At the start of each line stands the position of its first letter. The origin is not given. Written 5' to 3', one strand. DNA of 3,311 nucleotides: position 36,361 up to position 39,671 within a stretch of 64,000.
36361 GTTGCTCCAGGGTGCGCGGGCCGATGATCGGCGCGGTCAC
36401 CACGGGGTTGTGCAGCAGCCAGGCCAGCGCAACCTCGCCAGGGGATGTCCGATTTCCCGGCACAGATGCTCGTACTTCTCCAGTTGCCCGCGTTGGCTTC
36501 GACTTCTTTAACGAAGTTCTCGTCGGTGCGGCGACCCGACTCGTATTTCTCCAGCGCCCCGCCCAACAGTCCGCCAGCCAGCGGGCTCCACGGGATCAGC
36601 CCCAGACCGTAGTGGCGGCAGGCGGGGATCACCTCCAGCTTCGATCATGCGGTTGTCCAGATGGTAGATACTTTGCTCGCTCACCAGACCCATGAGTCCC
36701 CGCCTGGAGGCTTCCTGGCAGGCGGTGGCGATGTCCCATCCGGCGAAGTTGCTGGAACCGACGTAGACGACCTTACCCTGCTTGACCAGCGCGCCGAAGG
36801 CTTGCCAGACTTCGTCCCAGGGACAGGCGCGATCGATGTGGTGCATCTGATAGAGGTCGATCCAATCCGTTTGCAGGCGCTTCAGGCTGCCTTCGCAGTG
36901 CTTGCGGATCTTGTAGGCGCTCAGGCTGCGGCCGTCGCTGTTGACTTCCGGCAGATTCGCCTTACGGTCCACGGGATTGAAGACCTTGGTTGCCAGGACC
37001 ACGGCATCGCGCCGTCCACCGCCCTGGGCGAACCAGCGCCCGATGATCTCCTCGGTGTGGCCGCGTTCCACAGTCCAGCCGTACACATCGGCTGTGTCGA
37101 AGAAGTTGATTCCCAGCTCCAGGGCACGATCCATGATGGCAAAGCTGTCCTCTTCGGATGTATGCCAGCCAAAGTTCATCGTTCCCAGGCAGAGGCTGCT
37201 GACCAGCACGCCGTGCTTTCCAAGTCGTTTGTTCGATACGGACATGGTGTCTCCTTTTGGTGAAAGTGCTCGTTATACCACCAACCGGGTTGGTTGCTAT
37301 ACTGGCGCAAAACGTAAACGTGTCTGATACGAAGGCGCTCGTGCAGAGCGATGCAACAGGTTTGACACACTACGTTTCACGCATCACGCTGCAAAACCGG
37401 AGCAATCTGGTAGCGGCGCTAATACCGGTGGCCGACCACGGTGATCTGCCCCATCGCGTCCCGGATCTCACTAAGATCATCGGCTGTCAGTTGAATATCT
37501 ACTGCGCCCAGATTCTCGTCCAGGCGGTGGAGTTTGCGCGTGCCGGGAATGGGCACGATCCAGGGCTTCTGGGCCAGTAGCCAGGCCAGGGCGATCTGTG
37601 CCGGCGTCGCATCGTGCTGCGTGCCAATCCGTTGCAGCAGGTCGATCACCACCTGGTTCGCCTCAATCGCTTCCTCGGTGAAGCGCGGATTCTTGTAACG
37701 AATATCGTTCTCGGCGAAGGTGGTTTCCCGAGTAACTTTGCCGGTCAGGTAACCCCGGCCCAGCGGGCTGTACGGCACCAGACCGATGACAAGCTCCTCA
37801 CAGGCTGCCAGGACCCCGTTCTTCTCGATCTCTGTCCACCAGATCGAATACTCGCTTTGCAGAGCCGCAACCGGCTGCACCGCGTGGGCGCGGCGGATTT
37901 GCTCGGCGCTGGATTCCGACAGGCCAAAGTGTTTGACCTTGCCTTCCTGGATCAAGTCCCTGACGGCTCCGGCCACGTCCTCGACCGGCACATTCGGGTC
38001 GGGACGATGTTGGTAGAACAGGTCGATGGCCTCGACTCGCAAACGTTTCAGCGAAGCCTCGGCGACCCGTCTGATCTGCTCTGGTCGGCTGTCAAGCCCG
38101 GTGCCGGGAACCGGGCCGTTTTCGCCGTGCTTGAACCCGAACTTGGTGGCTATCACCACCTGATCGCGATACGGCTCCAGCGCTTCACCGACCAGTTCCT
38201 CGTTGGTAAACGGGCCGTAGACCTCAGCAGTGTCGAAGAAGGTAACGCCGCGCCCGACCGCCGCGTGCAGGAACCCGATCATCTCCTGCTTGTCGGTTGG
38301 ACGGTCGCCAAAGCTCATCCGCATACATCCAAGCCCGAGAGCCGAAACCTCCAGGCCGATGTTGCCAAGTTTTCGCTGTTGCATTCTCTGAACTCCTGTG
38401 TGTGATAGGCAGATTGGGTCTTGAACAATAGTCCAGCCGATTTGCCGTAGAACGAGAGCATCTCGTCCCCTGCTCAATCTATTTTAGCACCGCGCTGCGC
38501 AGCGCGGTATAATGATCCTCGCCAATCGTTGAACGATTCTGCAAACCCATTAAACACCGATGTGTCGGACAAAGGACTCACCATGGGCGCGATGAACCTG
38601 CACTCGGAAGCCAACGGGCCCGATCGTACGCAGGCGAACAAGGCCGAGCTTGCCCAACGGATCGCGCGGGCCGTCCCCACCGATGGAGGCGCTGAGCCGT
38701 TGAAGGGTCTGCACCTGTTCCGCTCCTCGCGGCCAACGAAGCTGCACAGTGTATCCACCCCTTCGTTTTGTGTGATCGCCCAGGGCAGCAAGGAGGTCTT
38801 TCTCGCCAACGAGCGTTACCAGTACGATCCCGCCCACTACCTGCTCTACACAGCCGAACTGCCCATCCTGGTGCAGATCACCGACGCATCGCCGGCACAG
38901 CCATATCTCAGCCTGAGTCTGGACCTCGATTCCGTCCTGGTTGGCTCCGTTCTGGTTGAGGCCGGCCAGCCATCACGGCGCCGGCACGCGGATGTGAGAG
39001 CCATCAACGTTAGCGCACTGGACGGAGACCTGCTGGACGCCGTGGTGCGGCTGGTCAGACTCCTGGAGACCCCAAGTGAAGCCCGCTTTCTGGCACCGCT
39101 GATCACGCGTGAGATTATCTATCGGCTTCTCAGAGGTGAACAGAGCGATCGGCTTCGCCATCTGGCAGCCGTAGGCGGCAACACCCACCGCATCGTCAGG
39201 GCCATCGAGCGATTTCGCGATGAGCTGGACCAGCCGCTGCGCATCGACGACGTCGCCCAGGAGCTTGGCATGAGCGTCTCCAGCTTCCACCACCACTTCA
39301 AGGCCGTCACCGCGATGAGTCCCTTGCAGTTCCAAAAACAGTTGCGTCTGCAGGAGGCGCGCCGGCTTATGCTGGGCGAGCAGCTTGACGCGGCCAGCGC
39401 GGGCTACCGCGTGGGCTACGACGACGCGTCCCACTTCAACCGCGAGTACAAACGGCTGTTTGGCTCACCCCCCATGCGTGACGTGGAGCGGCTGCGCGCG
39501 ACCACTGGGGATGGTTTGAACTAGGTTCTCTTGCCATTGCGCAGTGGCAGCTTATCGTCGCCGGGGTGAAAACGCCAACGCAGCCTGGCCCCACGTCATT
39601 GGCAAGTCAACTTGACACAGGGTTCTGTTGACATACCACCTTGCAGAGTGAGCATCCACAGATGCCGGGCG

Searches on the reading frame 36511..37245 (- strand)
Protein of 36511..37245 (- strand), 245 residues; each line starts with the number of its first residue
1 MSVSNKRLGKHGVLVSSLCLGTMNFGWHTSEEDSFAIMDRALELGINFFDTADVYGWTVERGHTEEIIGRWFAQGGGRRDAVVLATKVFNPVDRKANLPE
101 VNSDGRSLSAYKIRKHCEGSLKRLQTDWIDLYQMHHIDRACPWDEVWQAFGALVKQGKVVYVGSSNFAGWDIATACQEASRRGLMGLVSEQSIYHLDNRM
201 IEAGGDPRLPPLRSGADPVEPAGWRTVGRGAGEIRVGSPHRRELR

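Call 59: search_protein_families(library=pfam, proteins=[window:36511-37245:-], max_evalue=0.0001)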
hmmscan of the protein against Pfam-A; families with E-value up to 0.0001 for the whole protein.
window:36511-37245:- (245 aa): 1 family
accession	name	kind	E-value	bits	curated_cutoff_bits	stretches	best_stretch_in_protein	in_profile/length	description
PF00248.27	Aldo_ket_red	-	3.1e-40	138.5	24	1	18-198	2-168/291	Aldo/keto reductase family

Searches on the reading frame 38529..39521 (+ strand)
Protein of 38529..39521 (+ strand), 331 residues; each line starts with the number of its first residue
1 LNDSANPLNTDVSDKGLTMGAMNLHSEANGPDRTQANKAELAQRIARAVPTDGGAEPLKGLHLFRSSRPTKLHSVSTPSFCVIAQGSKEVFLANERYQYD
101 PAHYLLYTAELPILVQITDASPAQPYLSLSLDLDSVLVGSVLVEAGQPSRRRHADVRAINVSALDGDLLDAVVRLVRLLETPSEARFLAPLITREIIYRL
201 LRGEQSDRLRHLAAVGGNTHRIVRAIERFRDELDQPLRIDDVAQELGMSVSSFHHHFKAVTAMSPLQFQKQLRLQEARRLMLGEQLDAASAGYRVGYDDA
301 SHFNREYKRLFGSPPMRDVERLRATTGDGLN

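Call 59: search_protein_families(library=pfam, proteins=[window:38529-39521:+], max_evalue=0.0001)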
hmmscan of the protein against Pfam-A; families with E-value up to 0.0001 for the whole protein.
window:38529-39521:+ (331 aa): 3 families
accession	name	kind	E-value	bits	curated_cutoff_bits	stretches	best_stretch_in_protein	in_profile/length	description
PF06719.19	AraC_N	-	1.2e-50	171.4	24.2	1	57-207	1-149/150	AraC-type transcriptional regulator N-terminus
PF12833.13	HTH_18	-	3.8e-21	75.6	33.6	1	243-316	2-75/80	Helix-turn-helix domain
PF00165.29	HTH_AraC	-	9.9e-12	45.1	26.6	1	231-269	3-41/42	Bacterial regulatory helix-turn-helix proteins, AraC family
